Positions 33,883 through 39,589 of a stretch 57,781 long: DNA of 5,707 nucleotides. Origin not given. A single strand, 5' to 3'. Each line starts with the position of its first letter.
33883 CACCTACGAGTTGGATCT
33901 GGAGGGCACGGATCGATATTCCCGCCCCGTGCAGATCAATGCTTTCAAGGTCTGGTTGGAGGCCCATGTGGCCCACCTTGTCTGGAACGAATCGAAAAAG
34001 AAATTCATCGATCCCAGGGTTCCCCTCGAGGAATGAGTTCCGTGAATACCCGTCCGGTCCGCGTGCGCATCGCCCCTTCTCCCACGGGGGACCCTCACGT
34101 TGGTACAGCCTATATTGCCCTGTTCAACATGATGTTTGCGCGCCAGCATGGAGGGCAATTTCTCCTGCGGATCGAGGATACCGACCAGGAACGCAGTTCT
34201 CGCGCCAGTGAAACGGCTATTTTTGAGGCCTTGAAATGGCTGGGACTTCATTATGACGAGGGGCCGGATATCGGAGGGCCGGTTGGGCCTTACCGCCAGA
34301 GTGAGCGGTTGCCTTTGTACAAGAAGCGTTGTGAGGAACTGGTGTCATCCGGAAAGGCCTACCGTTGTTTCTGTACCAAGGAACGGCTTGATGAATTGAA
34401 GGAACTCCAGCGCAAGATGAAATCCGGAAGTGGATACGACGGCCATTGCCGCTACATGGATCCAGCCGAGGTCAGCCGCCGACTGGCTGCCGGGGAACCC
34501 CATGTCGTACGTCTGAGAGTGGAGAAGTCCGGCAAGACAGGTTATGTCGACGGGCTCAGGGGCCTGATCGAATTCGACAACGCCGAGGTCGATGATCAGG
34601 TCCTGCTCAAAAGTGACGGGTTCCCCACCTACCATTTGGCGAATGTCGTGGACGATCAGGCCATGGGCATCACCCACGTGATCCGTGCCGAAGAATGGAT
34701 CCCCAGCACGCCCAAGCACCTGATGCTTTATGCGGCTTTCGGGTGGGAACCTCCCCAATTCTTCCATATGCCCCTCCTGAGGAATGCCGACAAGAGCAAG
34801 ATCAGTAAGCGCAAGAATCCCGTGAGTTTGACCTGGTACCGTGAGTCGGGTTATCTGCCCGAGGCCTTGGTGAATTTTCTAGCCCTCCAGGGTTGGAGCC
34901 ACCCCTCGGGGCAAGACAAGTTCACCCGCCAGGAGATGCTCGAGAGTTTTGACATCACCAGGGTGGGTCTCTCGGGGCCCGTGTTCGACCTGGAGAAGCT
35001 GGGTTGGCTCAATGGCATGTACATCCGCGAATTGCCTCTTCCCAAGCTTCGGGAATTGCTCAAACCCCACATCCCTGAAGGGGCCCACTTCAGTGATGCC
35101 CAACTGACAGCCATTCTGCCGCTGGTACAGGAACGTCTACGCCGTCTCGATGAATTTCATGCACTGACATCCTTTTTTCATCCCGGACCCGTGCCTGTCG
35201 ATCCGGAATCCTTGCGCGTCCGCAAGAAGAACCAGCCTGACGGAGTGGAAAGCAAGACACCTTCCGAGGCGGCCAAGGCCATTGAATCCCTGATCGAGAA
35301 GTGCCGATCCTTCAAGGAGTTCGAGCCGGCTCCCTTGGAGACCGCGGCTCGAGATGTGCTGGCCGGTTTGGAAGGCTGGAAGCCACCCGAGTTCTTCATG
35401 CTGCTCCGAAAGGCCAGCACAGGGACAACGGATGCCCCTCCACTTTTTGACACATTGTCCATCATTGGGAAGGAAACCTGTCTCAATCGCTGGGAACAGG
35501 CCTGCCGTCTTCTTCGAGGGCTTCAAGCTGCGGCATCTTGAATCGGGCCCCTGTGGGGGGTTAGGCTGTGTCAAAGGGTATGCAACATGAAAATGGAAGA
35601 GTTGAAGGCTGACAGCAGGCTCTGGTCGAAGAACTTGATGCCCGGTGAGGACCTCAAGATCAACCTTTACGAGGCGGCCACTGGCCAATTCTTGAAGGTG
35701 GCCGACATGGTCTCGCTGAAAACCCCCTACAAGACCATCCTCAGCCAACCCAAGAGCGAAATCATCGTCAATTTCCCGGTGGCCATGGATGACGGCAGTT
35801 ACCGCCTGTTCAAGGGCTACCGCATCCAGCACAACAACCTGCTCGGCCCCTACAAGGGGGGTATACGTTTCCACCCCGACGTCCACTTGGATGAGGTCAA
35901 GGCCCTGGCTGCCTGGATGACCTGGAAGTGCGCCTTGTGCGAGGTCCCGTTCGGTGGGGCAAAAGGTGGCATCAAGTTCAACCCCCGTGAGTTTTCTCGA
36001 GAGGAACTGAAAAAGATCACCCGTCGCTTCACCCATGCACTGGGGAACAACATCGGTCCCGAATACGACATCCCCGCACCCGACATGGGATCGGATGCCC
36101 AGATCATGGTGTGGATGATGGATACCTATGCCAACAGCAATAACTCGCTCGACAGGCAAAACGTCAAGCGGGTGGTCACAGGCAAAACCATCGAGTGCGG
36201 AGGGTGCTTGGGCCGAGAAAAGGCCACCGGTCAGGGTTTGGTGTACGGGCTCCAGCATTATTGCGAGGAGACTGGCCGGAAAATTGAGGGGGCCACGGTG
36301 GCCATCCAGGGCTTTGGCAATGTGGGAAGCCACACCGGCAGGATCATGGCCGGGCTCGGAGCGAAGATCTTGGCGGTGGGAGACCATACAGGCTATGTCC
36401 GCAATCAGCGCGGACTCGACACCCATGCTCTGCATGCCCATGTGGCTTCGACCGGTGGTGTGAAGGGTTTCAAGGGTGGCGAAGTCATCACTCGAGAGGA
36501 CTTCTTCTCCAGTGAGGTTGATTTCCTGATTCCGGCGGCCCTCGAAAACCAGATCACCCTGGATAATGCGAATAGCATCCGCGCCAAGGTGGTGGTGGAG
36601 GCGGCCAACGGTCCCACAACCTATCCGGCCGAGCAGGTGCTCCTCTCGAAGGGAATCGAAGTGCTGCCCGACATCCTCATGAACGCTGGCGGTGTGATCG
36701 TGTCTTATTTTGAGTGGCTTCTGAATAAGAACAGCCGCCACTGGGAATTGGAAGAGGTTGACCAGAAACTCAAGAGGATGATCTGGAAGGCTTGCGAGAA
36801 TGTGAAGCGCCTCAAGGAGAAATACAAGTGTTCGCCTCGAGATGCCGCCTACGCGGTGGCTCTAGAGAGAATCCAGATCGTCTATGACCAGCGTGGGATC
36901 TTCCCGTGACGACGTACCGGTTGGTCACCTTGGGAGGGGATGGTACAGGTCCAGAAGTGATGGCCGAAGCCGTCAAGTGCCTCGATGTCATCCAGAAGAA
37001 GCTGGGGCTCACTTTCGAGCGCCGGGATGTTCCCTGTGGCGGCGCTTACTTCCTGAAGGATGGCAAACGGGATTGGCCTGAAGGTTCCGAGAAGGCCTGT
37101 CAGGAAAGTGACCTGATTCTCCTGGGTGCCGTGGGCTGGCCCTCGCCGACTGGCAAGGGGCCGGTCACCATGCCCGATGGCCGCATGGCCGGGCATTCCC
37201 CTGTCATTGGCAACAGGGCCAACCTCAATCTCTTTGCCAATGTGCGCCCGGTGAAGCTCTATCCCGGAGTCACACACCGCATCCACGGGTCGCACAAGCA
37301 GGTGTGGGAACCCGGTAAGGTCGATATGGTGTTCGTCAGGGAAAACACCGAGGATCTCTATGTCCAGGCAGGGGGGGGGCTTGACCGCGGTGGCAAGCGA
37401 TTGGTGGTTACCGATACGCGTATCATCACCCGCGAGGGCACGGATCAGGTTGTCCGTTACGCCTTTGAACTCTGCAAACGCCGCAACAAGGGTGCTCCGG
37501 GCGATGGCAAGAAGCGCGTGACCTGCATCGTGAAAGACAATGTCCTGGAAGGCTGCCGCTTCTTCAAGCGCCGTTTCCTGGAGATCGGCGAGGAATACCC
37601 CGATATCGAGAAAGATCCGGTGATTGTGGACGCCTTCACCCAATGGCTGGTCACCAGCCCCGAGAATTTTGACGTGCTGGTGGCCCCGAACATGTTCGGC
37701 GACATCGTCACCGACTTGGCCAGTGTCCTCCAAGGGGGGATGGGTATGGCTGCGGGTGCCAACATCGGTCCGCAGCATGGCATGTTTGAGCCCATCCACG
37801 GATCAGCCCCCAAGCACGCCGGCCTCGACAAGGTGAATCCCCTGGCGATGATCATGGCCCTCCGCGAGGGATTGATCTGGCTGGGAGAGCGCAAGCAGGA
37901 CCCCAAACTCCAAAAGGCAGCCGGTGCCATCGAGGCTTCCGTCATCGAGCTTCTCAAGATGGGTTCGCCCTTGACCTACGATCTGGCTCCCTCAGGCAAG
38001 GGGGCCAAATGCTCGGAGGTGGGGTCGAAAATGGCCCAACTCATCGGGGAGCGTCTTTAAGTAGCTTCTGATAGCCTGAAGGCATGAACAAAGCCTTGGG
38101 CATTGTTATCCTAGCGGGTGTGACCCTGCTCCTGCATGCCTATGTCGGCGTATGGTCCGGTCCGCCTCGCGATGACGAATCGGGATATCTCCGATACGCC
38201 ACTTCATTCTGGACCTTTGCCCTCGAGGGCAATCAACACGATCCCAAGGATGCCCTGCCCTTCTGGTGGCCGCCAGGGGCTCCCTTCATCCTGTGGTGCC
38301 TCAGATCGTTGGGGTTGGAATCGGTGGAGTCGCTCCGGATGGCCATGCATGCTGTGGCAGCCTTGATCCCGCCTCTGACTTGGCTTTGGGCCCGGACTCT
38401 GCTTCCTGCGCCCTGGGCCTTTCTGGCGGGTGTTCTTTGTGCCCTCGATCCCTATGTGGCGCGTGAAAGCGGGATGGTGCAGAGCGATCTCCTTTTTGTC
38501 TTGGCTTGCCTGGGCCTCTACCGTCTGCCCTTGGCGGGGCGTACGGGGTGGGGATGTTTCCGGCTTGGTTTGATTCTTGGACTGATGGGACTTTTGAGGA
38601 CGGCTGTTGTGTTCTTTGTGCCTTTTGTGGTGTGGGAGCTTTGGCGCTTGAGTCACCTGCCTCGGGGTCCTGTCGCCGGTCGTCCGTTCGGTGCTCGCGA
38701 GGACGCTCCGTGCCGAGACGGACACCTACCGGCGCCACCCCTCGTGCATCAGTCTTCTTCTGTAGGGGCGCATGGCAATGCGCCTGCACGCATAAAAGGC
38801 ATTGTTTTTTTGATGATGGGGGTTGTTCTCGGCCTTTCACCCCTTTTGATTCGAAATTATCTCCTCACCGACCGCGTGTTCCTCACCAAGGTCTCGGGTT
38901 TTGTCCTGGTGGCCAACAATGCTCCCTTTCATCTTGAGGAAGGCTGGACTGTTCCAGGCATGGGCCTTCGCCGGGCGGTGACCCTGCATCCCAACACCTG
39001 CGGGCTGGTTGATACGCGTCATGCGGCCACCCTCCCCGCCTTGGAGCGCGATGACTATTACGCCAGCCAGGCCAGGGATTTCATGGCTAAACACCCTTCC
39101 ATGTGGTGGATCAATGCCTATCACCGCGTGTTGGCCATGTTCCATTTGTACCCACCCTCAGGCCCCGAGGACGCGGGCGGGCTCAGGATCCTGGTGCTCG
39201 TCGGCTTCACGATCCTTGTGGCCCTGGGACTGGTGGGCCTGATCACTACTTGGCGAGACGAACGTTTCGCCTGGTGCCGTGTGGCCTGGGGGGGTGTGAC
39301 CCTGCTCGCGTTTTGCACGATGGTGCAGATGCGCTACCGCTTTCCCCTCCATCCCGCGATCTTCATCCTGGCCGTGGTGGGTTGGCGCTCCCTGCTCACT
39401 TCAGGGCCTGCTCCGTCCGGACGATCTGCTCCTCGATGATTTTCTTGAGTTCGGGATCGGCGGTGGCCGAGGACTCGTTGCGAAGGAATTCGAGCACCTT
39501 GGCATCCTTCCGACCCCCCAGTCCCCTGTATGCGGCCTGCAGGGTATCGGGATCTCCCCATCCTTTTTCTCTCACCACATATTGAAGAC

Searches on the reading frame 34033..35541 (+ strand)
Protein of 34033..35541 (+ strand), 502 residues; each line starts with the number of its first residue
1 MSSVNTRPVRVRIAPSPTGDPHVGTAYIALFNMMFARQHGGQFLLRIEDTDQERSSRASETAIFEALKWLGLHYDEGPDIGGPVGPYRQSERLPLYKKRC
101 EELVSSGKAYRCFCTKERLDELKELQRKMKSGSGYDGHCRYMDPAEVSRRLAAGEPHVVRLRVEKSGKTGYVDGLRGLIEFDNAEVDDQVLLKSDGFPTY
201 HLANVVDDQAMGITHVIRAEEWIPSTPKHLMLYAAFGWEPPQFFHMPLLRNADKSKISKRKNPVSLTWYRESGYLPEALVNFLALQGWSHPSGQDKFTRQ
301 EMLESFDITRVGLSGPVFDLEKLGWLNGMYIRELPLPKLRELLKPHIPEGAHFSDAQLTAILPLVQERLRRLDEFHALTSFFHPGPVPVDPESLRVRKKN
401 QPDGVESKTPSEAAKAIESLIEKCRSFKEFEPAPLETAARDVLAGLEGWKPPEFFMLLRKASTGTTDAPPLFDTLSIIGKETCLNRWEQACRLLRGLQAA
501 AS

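Call 6: search_protein_families(library=pfam, proteins=[window:34033-35541:+], max_evalue=0.01)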
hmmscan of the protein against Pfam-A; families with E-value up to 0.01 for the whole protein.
window:34033-35541:+ (502 aa): 2 families
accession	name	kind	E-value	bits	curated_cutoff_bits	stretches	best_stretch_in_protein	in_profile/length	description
PF00749.27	tRNA-synt_1c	-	2.7e-105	352.2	23.4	1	9-325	2-314/314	tRNA synthetases class I (E and Q), catalytic domain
PF19269.4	Anticodon_2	-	1.2e-19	71.6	23.6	1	339-490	2-140/141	Anticodon binding domain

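Call 14: find_encoding_contigs(protein=window:34033-35541:+, flank=3000, max_places=3)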
Protein window:34033-35541:+ (502 aa): 1 contig read that carries it; 1 place shown.
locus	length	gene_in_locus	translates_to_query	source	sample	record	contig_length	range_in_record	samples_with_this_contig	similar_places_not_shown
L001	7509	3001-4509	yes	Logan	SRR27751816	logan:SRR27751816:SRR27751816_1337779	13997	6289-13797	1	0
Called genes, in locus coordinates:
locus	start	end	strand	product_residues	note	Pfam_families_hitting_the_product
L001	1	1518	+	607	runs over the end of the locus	PF00890:FAD_binding_2 (weak), PF01134:GIDA, PF12831:FAD_oxidored, PF21680:GIDA_C_1st, PF13932:SAM_GIDA_C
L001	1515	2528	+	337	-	PF13428:TPR_14 (faint), PF07719:TPR_2 (faint), PF13432:TPR_16 (faint)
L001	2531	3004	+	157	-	-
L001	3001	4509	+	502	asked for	PF00749:tRNA-synt_1c, PF19269:Anticodon_2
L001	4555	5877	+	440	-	PF02826:2-Hacid_dh_C (faint), PF02812:ELFV_dehydrog_N, PF00208:ELFV_dehydrog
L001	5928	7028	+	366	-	PF00180:Iso_dh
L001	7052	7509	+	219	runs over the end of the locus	?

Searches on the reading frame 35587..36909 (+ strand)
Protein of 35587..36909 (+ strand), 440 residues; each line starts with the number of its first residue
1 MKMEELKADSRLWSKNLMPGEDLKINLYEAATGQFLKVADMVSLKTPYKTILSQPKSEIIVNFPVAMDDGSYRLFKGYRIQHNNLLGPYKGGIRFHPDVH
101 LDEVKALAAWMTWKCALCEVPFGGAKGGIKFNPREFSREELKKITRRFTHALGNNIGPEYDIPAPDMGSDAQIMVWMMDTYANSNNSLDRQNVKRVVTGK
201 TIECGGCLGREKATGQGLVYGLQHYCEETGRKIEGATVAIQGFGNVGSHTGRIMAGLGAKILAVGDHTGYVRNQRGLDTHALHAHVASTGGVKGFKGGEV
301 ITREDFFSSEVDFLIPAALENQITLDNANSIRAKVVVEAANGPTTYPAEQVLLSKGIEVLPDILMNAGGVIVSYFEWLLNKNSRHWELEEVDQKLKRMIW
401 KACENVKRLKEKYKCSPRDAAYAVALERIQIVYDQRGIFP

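Call 6: search_protein_families(library=pfam, proteins=[window:35587-36909:+], max_evalue=0.01)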
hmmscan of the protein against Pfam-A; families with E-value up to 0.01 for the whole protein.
window:35587-36909:+ (440 aa): 3 families
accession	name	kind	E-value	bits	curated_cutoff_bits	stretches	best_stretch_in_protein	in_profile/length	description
PF00208.27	ELFV_dehydrog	-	2.1e-68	231.1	23.4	1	205-437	1-241/241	Glutamate/Leucine/Phenylalanine/Valine dehydrogenase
PF02812.23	ELFV_dehydrog_N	-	6.9e-57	191.2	25.3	1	55-182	1-128/129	Glu/Leu/Phe/Val dehydrogenase, dimerisation domain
PF02826.25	2-Hacid_dh_C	-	8.4e-06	25.7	25.1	1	227-268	28-69/178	D-isomer specific 2-hydroxyacid dehydrogenase, NAD binding domain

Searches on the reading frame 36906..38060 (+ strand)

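Call 6: search_protein_families(library=pfam, proteins=[window:36906-38060:+], max_evalue=0.01)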
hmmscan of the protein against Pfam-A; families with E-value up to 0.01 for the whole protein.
window:36906-38060:+ (384 aa): 1 family
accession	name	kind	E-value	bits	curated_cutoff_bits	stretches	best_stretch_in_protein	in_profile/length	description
PF00180.25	Iso_dh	-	2.3e-79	267.6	27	1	6-374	2-346/348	Isocitrate/isopropylmalate dehydrogenase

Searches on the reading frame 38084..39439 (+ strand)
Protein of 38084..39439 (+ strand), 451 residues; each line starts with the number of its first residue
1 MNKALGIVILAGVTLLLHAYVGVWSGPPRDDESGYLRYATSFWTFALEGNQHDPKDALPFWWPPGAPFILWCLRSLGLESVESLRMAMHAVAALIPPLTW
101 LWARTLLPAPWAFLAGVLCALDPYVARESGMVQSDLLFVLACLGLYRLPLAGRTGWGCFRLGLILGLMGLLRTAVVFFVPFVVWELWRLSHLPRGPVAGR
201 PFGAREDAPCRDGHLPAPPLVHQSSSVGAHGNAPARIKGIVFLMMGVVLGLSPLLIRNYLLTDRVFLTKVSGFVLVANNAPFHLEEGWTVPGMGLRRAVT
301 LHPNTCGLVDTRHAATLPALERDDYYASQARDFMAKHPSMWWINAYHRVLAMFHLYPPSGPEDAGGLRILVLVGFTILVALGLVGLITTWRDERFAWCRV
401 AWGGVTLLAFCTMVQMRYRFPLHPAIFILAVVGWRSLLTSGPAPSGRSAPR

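Call 6: search_protein_families(library=pfam, proteins=[window:38084-39439:+], max_evalue=0.01)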
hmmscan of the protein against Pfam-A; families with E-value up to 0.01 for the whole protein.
window:38084-39439:+ (451 aa): 1 family
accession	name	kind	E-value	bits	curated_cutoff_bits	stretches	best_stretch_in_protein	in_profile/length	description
PF13231.12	PMT_2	-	0.00066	20.4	26.1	1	63-186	3-130/160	Dolichyl-phosphate-mannose-protein mannosyltransferase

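Call 11: search_protein_families(library=pfam, proteins=[window:38084-39439:+], max_evalue=10)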
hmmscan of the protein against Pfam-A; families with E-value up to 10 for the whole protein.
window:38084-39439:+ (451 aa): 1 family
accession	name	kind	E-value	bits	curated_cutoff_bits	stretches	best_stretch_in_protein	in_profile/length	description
PF13231.12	PMT_2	-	0.00066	20.4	26.1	1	63-186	3-130/160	Dolichyl-phosphate-mannose-protein mannosyltransferase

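Call 12: search_protein_families(library=ncbifam, proteins=[window:38084-39439:+], max_evalue=10)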
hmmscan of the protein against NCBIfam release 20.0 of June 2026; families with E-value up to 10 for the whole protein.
window:38084-39439:+ (451 aa): 0 families
